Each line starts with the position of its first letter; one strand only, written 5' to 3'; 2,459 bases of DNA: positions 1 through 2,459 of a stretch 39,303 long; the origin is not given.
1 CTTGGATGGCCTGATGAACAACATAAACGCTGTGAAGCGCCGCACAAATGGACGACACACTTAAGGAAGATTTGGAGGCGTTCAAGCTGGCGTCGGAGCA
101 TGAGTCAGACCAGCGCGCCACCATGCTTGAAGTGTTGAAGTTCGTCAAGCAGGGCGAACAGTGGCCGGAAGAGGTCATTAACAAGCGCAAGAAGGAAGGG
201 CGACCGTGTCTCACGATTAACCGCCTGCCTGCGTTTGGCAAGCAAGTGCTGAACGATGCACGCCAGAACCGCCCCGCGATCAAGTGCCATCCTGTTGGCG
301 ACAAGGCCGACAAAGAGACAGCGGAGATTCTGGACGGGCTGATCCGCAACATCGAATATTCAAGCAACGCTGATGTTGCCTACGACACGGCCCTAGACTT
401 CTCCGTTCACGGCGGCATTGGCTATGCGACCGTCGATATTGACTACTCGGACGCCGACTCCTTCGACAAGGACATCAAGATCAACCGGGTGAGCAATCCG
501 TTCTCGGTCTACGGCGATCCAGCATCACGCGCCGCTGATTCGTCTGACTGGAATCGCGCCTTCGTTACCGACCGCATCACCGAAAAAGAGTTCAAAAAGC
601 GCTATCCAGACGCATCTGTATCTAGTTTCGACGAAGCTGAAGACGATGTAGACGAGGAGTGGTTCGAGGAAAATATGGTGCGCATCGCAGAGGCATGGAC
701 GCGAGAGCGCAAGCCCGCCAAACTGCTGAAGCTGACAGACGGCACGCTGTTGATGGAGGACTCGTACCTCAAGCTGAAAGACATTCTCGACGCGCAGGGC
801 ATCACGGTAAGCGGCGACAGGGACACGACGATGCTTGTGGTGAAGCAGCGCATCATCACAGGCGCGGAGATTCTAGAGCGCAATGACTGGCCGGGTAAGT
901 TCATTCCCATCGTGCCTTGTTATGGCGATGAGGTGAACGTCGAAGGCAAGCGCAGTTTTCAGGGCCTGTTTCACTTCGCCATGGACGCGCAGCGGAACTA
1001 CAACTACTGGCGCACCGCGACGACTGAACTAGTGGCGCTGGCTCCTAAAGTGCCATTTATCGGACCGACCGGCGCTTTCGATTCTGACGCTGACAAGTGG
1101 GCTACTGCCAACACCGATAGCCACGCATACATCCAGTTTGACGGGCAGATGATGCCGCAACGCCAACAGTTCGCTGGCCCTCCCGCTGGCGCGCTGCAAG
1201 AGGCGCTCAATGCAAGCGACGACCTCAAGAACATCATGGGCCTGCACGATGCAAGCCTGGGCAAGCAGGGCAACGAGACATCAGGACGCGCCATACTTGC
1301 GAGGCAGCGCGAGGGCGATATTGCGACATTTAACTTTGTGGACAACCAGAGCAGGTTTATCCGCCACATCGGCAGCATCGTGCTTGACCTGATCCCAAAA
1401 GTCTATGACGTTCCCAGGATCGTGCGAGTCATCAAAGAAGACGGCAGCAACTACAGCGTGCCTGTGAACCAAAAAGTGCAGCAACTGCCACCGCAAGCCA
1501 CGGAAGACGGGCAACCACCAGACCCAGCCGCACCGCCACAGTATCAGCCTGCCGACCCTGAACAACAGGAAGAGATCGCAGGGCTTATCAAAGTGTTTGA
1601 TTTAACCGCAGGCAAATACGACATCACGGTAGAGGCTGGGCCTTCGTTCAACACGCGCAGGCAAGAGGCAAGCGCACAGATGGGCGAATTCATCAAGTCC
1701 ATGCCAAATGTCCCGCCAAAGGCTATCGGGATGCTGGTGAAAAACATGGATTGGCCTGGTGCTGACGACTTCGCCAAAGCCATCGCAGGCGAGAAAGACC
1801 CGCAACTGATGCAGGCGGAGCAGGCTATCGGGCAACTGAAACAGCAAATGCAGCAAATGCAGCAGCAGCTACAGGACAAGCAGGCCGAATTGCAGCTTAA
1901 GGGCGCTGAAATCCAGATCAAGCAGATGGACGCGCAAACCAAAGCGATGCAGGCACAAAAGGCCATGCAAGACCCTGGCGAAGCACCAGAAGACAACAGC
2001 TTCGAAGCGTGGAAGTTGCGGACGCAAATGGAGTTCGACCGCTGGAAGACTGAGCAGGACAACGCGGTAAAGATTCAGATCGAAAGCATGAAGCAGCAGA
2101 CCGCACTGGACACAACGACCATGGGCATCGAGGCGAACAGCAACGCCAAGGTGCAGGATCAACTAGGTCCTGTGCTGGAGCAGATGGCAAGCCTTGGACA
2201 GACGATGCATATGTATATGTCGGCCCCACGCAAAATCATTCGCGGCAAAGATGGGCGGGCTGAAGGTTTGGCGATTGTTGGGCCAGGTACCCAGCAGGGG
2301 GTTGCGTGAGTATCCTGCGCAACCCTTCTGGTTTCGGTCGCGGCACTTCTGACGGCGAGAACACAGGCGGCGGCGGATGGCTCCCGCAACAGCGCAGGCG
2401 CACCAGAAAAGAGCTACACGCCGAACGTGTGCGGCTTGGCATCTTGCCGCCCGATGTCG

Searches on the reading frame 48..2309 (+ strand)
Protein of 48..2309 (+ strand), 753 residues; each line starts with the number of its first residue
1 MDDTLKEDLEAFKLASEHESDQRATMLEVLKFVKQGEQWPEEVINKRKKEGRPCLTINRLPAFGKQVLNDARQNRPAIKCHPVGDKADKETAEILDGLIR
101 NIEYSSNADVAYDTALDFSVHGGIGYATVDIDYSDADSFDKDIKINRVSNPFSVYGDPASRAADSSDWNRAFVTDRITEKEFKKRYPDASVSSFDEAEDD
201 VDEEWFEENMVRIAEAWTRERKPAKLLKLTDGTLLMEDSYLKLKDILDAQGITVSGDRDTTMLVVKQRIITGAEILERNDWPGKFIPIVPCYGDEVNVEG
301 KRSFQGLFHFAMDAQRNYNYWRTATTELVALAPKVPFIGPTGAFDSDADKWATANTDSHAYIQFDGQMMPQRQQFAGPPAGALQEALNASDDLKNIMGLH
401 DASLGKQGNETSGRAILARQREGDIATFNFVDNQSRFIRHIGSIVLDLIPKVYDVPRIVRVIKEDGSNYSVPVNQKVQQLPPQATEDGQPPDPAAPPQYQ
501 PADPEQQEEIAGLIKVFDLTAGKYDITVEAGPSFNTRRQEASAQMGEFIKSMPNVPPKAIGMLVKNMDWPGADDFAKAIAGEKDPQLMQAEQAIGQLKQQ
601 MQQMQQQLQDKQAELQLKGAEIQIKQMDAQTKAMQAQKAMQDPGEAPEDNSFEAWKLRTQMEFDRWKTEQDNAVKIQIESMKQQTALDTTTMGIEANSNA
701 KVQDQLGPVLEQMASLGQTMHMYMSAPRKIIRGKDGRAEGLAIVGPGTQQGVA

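Call 13: search_protein_families(library=pfam, proteins=[window:48-2309:+], max_evalue=0.01)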
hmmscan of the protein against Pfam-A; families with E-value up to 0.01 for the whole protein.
window:48-2309:+ (753 aa): 1 family
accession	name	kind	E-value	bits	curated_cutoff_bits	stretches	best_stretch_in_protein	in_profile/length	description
PF16510.12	P22_portal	-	1.5e-189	631.8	26.1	1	10-629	2-589/594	Phage P22-like portal protein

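Call 85: find_encoding_contigs(protein=window:48-2309:+, flank=3000, max_places=6)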
Protein window:48-2309:+ (753 aa): no gene with exactly this product is on record in the collection.
